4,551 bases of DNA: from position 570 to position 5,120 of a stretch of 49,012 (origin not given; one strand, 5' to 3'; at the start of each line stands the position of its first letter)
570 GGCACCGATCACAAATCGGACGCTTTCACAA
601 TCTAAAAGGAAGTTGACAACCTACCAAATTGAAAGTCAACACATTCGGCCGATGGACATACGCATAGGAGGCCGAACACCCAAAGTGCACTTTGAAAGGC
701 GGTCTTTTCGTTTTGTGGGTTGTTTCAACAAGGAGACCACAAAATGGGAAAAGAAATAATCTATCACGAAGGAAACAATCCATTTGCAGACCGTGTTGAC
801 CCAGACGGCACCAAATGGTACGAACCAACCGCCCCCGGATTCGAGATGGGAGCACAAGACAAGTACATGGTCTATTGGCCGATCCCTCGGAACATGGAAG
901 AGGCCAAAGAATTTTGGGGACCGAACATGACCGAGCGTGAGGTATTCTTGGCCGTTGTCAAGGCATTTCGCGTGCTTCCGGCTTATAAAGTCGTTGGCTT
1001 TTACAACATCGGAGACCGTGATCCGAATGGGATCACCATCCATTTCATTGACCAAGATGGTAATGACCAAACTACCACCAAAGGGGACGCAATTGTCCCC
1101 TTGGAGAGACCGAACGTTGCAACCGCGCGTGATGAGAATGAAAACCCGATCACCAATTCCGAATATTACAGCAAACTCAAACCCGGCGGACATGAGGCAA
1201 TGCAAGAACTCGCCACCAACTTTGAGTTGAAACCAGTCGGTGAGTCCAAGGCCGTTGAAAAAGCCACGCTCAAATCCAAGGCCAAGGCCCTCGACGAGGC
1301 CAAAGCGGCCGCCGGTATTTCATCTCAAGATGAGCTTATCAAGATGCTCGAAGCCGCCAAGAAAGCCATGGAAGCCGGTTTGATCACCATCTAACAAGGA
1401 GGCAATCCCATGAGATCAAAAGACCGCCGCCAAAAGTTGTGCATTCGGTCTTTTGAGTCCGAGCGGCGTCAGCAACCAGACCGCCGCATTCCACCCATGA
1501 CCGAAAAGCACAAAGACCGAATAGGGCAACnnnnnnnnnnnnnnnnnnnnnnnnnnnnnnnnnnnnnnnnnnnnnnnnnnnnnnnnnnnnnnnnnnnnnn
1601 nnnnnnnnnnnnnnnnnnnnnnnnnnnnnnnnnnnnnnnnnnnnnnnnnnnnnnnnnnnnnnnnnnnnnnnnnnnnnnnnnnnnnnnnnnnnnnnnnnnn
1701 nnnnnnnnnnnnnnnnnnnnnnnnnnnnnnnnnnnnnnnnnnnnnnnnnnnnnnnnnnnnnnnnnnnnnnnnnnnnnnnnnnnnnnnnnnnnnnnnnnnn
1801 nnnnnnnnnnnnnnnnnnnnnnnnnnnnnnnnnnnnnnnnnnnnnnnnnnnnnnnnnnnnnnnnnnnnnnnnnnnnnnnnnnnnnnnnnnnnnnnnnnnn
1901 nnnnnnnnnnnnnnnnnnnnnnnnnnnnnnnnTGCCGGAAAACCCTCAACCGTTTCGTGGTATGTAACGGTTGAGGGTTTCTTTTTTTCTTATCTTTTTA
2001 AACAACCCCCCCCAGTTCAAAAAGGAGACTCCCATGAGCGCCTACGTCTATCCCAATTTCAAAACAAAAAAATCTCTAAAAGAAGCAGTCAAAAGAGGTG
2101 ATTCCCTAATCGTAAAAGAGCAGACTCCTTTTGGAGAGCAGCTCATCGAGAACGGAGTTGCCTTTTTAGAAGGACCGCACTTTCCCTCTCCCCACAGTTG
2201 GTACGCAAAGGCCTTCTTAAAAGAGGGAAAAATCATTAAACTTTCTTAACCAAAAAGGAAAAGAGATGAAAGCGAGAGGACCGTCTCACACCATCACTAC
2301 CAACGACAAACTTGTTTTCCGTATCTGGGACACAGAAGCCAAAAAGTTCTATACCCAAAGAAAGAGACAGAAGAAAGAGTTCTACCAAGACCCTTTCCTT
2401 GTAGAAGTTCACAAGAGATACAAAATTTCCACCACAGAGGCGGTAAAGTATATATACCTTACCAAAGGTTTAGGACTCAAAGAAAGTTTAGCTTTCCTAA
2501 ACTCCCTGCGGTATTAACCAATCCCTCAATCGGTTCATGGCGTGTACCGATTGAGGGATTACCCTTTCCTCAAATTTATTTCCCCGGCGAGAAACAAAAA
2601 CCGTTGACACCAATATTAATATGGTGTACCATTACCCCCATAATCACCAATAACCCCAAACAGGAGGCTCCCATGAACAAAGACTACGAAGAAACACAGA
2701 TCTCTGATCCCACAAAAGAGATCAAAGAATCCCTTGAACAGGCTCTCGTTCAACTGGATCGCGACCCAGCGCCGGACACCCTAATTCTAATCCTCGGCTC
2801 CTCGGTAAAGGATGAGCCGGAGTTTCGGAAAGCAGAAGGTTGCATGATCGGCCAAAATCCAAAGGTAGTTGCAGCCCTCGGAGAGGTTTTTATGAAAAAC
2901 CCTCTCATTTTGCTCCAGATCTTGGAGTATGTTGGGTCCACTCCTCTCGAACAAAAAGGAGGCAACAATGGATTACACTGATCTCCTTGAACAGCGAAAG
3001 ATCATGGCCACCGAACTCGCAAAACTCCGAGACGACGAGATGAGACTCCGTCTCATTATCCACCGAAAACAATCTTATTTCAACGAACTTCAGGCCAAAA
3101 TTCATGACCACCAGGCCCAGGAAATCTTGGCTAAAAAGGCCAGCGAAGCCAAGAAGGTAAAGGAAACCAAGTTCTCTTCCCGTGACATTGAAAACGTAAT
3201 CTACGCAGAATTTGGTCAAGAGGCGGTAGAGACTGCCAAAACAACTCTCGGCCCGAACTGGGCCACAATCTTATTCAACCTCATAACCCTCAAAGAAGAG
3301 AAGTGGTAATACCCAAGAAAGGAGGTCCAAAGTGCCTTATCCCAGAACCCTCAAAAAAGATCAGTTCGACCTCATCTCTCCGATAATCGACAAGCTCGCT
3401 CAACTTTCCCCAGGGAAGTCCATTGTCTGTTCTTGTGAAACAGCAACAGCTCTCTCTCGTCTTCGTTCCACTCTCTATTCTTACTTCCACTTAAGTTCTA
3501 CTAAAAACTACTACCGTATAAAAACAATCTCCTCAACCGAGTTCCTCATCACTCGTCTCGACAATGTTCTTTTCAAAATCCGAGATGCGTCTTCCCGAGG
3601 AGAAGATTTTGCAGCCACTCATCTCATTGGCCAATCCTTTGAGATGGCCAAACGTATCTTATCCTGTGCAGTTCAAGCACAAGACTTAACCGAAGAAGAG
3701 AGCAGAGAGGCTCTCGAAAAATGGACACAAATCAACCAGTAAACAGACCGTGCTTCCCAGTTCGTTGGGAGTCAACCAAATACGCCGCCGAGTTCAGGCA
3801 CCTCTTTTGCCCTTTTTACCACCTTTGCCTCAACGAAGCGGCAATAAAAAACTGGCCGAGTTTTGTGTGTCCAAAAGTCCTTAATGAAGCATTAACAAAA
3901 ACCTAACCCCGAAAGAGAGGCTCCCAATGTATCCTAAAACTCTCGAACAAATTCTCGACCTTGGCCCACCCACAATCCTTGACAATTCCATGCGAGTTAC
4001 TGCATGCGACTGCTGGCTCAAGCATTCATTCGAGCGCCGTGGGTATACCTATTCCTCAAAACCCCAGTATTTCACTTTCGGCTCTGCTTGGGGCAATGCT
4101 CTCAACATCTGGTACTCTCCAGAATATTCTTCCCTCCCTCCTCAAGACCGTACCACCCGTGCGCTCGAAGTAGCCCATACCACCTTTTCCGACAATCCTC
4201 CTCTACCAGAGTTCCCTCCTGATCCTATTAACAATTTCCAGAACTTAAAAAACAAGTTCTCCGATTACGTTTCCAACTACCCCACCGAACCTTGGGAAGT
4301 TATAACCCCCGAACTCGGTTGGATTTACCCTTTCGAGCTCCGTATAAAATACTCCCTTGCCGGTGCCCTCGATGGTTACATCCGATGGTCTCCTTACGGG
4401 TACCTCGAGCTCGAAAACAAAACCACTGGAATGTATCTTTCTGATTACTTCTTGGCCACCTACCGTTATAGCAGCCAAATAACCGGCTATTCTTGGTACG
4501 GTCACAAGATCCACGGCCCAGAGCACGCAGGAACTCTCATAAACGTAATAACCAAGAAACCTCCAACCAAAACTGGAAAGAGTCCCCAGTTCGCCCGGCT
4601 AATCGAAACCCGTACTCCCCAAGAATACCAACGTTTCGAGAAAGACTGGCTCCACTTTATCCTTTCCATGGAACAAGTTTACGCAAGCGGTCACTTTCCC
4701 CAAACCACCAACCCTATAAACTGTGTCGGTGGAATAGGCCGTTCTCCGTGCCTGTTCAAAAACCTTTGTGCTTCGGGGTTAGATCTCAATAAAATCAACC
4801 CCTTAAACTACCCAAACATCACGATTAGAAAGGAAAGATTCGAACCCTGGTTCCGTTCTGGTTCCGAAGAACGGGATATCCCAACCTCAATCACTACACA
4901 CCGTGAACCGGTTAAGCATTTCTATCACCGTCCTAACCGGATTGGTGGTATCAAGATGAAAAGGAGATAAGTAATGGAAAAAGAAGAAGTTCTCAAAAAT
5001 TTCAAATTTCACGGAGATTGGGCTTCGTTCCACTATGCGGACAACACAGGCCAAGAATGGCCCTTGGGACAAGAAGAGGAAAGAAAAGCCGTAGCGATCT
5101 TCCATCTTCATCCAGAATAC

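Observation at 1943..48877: A family of nine 35-bp quasi-palindromes found only in intergenic DNA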

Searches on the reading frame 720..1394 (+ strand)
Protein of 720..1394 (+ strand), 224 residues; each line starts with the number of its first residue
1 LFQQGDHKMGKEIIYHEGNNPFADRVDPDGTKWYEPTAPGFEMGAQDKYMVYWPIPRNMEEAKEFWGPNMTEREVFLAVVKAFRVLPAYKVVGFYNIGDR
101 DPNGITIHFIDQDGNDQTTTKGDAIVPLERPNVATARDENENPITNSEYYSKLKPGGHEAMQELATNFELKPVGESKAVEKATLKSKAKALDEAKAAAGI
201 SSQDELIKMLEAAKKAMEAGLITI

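Call 6: search_protein_families(library=pfam, proteins=[window:720-1394:+])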
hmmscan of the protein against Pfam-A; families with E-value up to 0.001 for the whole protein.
window:720-1394:+ (224 aa): 0 families

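Call 27: search_protein_families(library=phrogs, proteins=[window:720-1394:+], max_evalue=0.01)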
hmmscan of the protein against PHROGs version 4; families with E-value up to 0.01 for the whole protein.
window:720-1394:+ (224 aa): 0 families

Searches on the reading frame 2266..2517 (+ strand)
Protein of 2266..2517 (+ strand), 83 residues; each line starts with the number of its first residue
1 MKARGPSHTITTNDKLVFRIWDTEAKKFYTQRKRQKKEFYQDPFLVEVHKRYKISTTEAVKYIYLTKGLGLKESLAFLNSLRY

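Call 31: search_protein_families(library=pfam, proteins=[window:2266-2517:+], max_evalue=0.1)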
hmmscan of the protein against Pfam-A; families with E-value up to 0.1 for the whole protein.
window:2266-2517:+ (83 aa): 0 families

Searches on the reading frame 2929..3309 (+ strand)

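Call 31: search_protein_families(library=pfam, proteins=[window:2929-3309:+], max_evalue=0.1)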
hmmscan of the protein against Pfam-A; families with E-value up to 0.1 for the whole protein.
window:2929-3309:+ (126 aa): 3 families
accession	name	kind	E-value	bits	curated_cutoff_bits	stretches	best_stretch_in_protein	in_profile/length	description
PF00861.27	Ribosomal_L18p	-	0.051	14.4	27.8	1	31-87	16-69/116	Ribosomal L18 of archaea, bacteria, mitoch. and chloroplast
PF17150.9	CHASE6_C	-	0.06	14.4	27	1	41-85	23-66/80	C-terminal domain of two-partite extracellular sensor domain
PF18191.6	PnpCD_PnpD_N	-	0.089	12.8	25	0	9-35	90-116/151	Hydroquinone 1,2-dioxygenase large subunit N-terminal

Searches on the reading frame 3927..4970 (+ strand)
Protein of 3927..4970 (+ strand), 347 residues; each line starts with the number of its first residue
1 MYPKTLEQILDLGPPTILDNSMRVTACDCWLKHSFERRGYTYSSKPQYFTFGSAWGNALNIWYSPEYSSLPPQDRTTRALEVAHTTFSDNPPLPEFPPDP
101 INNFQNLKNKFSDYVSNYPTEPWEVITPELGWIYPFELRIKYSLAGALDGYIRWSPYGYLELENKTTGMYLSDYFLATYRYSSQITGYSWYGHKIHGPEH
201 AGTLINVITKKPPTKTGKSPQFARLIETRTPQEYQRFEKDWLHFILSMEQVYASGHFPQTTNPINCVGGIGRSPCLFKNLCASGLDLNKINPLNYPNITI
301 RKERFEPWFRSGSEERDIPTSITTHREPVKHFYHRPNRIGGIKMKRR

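Call 5: search_protein_families(library=phrogs, proteins=[window:3927-4970:+])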
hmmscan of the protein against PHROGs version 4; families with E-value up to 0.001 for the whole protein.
window:3927-4970:+ (347 aa): 1 family
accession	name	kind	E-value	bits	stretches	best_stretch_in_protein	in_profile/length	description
phrog_1218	-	DNA, RNA and nucleotide metabolism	1.7e-09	38.4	1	17-240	9-242/364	exonuclease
